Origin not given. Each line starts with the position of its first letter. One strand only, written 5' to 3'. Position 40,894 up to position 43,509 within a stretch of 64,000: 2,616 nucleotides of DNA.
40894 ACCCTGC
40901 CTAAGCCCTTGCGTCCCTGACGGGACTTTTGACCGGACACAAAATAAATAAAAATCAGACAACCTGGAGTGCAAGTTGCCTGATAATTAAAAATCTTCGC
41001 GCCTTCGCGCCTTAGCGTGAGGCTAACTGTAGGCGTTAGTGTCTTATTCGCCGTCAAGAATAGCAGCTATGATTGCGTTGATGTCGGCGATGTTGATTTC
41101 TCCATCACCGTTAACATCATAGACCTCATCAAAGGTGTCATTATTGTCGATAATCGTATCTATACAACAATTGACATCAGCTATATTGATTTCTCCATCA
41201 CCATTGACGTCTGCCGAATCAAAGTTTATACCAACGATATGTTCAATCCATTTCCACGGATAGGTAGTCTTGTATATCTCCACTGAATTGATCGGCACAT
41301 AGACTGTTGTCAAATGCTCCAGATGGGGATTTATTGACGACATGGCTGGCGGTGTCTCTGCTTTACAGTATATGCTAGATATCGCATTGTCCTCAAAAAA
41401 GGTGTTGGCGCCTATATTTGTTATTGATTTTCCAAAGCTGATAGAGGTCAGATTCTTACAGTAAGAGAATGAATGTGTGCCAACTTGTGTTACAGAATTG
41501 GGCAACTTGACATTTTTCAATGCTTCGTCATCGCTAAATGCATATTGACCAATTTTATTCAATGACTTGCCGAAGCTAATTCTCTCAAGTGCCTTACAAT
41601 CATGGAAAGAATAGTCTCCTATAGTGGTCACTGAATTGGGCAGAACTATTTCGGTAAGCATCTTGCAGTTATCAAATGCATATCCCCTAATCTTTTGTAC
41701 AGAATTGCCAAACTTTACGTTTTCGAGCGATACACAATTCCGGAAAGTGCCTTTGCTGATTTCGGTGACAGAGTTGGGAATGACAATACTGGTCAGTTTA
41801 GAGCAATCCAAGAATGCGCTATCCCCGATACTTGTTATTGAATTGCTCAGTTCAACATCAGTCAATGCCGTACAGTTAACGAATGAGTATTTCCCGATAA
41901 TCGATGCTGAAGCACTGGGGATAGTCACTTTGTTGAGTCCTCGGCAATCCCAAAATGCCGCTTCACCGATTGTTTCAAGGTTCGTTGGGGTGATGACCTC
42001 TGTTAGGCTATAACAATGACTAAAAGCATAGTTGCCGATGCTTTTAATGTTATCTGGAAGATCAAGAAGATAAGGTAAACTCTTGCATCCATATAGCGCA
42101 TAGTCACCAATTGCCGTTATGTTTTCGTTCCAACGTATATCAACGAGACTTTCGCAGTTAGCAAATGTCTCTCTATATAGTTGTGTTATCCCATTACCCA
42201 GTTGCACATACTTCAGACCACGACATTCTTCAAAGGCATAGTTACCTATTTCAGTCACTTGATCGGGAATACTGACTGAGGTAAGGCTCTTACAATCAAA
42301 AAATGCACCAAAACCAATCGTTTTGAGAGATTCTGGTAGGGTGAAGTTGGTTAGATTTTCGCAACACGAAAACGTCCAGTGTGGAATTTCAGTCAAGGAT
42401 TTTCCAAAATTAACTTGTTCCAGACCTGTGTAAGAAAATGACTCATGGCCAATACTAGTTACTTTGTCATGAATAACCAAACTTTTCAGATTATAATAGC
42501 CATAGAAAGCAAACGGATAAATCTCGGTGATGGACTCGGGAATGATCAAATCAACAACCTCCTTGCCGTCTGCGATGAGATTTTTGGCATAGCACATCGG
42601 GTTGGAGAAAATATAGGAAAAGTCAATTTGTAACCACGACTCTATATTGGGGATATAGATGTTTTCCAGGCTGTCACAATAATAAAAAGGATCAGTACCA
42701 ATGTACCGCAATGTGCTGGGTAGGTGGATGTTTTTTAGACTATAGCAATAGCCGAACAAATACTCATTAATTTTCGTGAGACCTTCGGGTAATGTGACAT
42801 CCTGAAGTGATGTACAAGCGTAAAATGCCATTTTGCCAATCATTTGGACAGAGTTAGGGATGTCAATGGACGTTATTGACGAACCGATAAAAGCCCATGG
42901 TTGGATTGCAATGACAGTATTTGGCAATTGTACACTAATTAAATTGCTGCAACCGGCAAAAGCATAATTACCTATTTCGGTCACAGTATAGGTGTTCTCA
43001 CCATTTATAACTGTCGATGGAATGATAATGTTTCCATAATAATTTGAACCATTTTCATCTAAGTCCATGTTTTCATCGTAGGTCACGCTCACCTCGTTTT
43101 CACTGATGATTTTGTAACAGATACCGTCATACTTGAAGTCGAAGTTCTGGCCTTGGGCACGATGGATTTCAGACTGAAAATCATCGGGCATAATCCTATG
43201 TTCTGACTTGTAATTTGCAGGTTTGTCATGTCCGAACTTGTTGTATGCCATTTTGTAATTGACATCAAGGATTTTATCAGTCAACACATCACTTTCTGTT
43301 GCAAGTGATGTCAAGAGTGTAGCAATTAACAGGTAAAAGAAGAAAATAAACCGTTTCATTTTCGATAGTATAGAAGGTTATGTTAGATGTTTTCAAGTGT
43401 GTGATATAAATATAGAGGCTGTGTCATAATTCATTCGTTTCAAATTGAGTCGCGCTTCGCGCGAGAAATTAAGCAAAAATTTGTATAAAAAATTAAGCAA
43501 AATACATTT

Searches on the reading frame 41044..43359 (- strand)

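Call 3: search_protein_families(library=pfam, proteins=[window:41044-43359:-], max_evalue=0.01)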
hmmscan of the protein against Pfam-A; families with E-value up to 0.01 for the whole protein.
window:41044-43359:- (771 aa): 8 families
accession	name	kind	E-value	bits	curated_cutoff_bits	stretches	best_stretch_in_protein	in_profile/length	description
PF13306.12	LRR_5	-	9.5e-144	472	27.7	5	532-657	1-123/127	BspA type Leucine rich repeat region (6 copies)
PF13855.12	LRR_8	-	1.5e-25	89.2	27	1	505-546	10-52/61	Leucine rich repeat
PF00404.24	Dockerin_1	-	4.4e-07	30.4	22.9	1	716-768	2-57/57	Dockerin type I domain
PF23952.1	LRR_EndoS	-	5.8e-05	23.7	27.9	0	445-506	54-115/116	Endo-beta-N-acetylglucosaminidase EndoS LRR domain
PF00036.39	EF-hand_1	-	0.00021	21.1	25.4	0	746-764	8-26/29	EF hand domain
PF13405.12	EF-hand_6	-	0.0018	18.3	25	0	713-732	6-25/30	EF-hand domain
PF05725.18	FNIP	-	0.002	18.6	21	0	336-371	5-39/44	FNIP Repeat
PF13499.12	EF-hand_7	-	0.0083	16.9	30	0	713-759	8-61/67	EF-hand domain pair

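Call 4: search_protein_families(library=ncbifam, proteins=[window:41044-43359:-], max_evalue=0.01)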
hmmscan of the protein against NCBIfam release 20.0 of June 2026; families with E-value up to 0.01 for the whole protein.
window:41044-43359:- (771 aa): 2 families
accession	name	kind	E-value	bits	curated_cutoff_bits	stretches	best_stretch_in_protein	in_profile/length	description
NF047961.1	adhesin_HupY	equivalog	4.5e-60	203.8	1250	6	545-664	188-305/978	leucine-rich repeat adhesin HupY/LrrG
NF045861.1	glide_Gli349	exception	1.9e-29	101.1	1750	6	70-186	2628-2750/3169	gliding machinery surface structure protein Gli349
